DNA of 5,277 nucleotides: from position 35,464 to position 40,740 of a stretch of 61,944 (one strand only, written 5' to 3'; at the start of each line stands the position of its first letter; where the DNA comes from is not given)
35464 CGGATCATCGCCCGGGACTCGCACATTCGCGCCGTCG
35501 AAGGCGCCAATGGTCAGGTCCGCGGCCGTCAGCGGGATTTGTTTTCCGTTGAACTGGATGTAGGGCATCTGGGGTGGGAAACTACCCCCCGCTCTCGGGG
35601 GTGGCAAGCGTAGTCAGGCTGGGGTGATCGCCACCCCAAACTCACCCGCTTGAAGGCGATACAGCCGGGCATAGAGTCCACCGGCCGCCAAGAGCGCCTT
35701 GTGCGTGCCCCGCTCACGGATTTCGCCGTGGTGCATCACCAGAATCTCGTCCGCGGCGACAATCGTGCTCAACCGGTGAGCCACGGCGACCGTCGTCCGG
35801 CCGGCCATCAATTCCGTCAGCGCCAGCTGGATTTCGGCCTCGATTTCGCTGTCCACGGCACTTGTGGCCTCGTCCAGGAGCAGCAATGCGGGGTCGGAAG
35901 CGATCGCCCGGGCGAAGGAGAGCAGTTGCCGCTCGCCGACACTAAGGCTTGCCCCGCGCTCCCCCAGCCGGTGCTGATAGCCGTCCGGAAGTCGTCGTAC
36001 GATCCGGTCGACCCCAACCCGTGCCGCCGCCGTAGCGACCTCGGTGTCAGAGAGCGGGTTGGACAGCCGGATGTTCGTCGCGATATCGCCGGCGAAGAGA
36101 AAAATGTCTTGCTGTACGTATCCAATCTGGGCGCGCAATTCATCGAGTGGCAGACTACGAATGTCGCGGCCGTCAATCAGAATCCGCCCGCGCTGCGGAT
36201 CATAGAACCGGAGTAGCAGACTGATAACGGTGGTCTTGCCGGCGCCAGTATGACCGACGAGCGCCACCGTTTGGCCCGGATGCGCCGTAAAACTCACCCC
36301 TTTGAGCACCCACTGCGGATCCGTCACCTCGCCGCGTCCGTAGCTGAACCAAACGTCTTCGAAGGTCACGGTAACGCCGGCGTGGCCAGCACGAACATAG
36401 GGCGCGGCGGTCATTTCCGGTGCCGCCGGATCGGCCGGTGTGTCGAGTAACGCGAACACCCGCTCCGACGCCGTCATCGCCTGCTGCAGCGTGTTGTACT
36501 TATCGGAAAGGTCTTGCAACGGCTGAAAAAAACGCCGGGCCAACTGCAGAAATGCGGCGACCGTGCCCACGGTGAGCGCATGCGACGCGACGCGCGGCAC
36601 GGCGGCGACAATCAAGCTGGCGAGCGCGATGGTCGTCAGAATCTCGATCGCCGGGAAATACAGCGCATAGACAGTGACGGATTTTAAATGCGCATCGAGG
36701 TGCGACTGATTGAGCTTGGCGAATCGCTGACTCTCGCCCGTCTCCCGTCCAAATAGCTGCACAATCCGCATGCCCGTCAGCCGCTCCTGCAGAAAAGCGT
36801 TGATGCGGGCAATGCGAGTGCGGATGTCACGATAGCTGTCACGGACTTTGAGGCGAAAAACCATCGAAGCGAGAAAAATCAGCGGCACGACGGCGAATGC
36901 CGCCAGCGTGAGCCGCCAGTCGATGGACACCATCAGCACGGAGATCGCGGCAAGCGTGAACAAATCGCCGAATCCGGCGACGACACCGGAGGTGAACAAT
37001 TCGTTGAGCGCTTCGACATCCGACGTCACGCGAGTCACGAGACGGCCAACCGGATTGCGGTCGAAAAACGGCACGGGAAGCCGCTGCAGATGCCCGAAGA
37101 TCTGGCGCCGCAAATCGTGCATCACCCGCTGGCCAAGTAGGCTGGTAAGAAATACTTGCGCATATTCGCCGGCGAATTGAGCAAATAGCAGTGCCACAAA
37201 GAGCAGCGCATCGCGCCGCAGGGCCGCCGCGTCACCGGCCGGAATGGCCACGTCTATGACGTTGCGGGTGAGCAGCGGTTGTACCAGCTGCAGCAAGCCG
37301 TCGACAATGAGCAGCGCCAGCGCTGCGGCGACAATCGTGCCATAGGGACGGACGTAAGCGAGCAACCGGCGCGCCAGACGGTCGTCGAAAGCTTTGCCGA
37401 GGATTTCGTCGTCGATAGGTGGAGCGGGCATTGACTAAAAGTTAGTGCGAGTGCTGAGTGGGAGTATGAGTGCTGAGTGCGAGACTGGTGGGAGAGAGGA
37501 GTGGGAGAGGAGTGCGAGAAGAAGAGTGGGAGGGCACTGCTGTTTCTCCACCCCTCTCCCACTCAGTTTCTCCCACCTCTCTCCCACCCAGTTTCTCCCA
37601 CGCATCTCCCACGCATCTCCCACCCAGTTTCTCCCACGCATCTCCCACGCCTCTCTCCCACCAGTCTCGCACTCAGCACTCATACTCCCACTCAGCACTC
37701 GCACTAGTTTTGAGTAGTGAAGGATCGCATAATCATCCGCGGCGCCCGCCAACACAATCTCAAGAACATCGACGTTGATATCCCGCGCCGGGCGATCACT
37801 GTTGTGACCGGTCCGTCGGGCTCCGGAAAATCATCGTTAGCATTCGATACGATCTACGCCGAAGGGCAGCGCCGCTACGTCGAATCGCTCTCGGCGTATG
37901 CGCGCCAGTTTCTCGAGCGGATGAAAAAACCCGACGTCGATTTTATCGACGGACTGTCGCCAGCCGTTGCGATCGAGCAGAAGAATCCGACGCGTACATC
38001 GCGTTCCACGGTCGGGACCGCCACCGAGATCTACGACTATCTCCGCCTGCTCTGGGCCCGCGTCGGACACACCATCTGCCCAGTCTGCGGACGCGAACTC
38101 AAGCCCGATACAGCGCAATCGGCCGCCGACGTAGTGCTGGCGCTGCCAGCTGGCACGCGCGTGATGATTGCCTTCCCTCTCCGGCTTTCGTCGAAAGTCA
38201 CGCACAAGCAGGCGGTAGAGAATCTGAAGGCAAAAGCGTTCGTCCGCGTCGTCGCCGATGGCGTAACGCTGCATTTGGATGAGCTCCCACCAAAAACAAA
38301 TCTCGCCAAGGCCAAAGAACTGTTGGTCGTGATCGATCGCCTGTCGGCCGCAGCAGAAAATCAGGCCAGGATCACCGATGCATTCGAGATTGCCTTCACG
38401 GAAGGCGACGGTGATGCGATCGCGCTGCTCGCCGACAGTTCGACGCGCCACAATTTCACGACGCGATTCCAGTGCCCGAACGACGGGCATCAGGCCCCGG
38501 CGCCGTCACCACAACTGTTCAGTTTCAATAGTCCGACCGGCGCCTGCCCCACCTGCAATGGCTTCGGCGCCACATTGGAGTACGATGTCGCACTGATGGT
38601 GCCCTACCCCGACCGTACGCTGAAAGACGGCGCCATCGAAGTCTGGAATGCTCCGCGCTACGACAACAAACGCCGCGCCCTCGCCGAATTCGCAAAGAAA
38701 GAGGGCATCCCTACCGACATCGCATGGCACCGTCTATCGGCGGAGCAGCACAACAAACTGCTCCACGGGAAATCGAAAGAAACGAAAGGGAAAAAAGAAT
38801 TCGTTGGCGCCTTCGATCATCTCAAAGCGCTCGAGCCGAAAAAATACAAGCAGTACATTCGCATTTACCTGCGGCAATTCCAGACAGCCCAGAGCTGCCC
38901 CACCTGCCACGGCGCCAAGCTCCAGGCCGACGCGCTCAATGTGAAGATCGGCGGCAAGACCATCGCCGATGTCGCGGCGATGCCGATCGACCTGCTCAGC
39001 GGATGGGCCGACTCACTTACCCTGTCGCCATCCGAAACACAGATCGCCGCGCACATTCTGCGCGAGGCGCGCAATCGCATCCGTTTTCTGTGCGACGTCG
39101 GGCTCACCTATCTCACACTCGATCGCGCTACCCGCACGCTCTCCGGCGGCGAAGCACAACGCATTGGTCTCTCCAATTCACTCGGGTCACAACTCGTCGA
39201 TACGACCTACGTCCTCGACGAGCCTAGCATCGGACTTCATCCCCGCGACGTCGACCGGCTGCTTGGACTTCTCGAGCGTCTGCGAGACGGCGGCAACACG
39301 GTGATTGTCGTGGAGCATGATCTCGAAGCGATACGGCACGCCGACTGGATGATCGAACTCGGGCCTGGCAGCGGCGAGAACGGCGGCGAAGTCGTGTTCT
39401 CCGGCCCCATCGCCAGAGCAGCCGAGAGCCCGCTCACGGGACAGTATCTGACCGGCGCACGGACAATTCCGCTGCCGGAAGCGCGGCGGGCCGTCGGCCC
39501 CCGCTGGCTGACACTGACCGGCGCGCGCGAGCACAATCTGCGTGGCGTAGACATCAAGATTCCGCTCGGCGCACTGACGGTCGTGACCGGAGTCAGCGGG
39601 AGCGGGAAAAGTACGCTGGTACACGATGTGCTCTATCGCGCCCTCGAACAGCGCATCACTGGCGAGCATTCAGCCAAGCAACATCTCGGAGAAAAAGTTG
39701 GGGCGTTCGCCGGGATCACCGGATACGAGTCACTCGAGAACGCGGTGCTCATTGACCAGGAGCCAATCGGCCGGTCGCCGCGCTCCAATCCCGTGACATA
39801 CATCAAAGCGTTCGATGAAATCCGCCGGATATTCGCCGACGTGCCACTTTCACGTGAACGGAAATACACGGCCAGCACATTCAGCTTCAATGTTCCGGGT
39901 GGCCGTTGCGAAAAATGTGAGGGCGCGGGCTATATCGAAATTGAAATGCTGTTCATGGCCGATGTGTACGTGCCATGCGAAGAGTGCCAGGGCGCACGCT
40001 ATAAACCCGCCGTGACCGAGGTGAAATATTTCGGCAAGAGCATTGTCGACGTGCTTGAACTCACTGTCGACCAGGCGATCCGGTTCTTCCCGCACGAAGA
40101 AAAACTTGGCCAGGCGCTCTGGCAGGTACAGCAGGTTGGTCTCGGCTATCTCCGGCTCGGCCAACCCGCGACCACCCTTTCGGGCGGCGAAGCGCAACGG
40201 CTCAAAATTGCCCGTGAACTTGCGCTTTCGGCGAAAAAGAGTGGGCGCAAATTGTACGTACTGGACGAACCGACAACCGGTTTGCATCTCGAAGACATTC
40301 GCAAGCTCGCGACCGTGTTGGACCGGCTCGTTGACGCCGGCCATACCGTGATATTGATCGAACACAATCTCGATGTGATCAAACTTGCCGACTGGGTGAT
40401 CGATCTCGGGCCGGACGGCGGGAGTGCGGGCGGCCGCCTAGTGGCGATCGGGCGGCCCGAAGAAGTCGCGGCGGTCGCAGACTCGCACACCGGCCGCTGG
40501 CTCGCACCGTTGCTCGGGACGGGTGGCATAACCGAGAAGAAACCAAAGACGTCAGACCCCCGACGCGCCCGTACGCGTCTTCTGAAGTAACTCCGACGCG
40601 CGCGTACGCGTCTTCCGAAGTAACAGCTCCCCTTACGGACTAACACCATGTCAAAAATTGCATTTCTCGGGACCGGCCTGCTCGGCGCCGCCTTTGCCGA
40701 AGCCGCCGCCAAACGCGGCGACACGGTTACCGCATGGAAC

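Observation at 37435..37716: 57-bp perfect inverted repeat enclosing phased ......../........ arrays fills the whole ABC-exporter / uvrA divergent spacer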

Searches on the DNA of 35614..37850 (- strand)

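Call 50: search_rna_families(sources=[L005, L009, L013, L018, L027, L038, L108, L110, L113, L117], threshold=gathering)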
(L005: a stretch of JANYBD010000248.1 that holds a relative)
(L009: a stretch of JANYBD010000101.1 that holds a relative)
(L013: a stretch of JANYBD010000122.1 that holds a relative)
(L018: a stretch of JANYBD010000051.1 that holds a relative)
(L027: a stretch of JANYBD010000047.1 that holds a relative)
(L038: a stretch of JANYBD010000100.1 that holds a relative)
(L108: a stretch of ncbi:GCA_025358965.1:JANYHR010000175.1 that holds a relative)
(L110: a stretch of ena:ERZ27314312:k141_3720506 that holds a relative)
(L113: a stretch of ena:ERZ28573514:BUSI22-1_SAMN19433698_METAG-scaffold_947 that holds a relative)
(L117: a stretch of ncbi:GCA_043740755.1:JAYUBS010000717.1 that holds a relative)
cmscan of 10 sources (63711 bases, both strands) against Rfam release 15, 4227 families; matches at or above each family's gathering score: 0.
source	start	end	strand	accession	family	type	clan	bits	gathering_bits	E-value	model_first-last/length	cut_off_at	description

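Call 51: search_rna_families(source=window, start=37300, end=37850, threshold=evalue, max_evalue=10)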
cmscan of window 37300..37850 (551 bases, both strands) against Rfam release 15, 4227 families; matches with E-value up to 10: 86.
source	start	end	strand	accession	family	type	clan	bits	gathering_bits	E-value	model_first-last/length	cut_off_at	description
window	37472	37678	-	RF04119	MIR1858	Gene; miRNA;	-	50.1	137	1.2e-07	1-197/197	no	MIR1858 microRNA precursor family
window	37479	37670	-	RF04159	MIR1437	Gene; miRNA;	-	49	168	2.5e-07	1-192/192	no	MIR1437 microRNA precursor family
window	37451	37698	+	RF02400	Hsp83_3_UTR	Cis-reg;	-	46.7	90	3.7e-12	169-439/470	no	Heat shock protein 83 3' UTR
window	37445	37613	+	RF04119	MIR1858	Gene; miRNA;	-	40.7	137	1.6e-05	1-197/197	no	MIR1858 microRNA precursor family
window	37483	37666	+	RF04159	MIR1437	Gene; miRNA;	-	39.7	168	2.7e-05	1-192/192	no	MIR1437 microRNA precursor family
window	37480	37596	+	RF03792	MIR6462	Gene; miRNA;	-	34.7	96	0.0002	1-119/119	no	MIR6462 microRNA precursor family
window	37484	37581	+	RF04164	MIR1507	Gene; miRNA;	-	31.5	73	2.4e-05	1-107/107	no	MIR1507 microRNA precursor family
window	37473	37591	-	RF03777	MIR533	Gene; miRNA;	-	31.4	80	9.6e-05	1-125/125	no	MIR533 microRNA precursor family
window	37500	37562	-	RF04083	MIR528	Gene; miRNA;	-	31.3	62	0.0002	1-89/89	no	MIR528 microRNA precursor family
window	37482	37607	-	RF03792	MIR6462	Gene; miRNA;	-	31.1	96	0.0015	1-119/119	no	MIR6462 microRNA precursor family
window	37473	37591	+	RF03777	MIR533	Gene; miRNA;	-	30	80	0.00024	1-125/125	no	MIR533 microRNA precursor family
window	37500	37588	+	RF03964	mir-H1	Gene; miRNA;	-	29.2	97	0.0093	1-85/85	no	mir-H1 microRNA precursor family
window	37472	37593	-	RF03433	mir-2576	Gene; miRNA;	-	29.1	83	0.017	1-120/120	no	mir-2576 microRNA precursor family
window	37500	37588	-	RF03964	mir-H1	Gene; miRNA;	-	28.4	97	0.014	1-85/85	no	mir-H1 microRNA precursor family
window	37487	37577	-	RF03946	mir-3132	Gene; miRNA;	-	27.9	84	0.011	1-75/75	no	mir-3132 microRNA precursor family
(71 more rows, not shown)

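Call 69: search_dna_similar(query=window:37432-37716:+, collection=plasmids, mode=distant, max_evalue=0.001, max_rows=10)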
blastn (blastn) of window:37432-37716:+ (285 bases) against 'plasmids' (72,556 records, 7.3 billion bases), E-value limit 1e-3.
No match.

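Call 70: search_dna_similar(query=window:37432-37716:+, collection=phages, mode=distant, max_evalue=0.001, max_rows=10)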
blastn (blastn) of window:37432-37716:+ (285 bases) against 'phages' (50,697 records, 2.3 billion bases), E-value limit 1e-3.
No match.

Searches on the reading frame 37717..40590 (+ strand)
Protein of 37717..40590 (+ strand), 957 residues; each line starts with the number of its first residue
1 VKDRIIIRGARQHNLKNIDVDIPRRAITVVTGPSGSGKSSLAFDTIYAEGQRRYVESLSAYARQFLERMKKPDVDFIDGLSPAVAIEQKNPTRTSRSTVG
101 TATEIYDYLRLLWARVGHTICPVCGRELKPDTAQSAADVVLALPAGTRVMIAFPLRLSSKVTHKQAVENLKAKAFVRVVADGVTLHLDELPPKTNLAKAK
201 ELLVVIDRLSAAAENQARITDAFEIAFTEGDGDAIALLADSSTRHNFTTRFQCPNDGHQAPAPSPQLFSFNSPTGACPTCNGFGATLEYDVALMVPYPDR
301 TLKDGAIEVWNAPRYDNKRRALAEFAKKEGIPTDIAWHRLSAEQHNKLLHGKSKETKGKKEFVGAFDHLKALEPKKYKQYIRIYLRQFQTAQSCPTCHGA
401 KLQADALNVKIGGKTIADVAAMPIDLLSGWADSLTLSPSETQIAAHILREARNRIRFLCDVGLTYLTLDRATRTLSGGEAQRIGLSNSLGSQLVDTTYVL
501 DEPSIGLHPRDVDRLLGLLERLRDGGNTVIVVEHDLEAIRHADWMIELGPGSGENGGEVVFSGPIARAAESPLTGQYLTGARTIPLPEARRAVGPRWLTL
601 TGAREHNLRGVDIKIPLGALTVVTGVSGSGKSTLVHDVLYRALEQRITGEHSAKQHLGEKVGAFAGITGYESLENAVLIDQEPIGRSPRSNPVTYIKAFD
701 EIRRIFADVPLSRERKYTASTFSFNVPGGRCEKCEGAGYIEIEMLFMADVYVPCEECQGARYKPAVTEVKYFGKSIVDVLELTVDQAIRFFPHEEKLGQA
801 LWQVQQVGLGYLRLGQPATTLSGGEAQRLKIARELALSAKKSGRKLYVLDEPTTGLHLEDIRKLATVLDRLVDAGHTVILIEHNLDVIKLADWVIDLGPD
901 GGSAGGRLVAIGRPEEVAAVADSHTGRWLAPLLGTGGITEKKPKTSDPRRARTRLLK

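Call 11: search_protein_families(library=pfam, proteins=[window:37717-40590:+])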
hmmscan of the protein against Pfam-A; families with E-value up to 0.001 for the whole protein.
window:37717-40590:+ (957 aa): 19 families
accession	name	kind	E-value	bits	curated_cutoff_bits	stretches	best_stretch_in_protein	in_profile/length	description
PF00005.33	ABC_tran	-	1.4e-20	74.7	25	1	769-854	61-137/137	ABC transporter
PF17760.6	UvrA_inter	-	3e-19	69.4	23.3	1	132-236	2-105/109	UvrA interaction domain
PF13304.12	AAA_21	-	1.4e-12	48.8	27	0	484-536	247-300/304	AAA domain, putative AbiEii toxin, Type IV TA system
PF17755.6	UvrA_DNA-bind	-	4.7e-12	46.6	23.2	1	290-356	1-67/110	UvrA DNA-binding domain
PF02463.25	SMC_N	-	1.3e-11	44.8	40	0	4-49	4-48/220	RecF/RecN/SMC N terminal domain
PF13555.12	AAA_29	-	1.8e-09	37.7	27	0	608-635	12-39/61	P-loop containing region of AAA domain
PF13191.12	AAA_16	-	2.3e-09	38.4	32.6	0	620-656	26-63/167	AAA ATPase domain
PF20703.3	nSTAND1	-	3.7e-07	30.6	27.1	0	11-43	19-51/379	Novel STAND NTPase 1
PF00684.25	DnaJ_CXXCXGXG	-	5.2e-07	30.3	32.7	0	730-760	17-50/65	DnaJ central domain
PF13481.12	AAA_25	-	1.4e-06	28.5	27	0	614-643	29-58/195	AAA domain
PF03193.22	RsgA_GTPase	-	2.9e-06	27.6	30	0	599-659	88-145/174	RsgA GTPase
PF13476.12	AAA_23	-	4.3e-06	27.9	27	0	4-41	1-35/201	AAA domain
PF13671.12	AAA_33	-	9.7e-06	26.4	27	0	620-642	1-23/143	AAA domain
PF13401.12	AAA_22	-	1.7e-05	25.6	27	0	620-645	7-32/130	AAA domain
PF25199.1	nSTAND_NTPase5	-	0.0001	22.6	34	0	620-644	43-68/145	Novel STAND NTPase 5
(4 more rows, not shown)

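Call 12: find_encoding_contigs(protein=window:37717-40590:+, flank=3000, max_places=6)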
Protein window:37717-40590:+ (957 aa): no gene with exactly this product is on record in the collection.
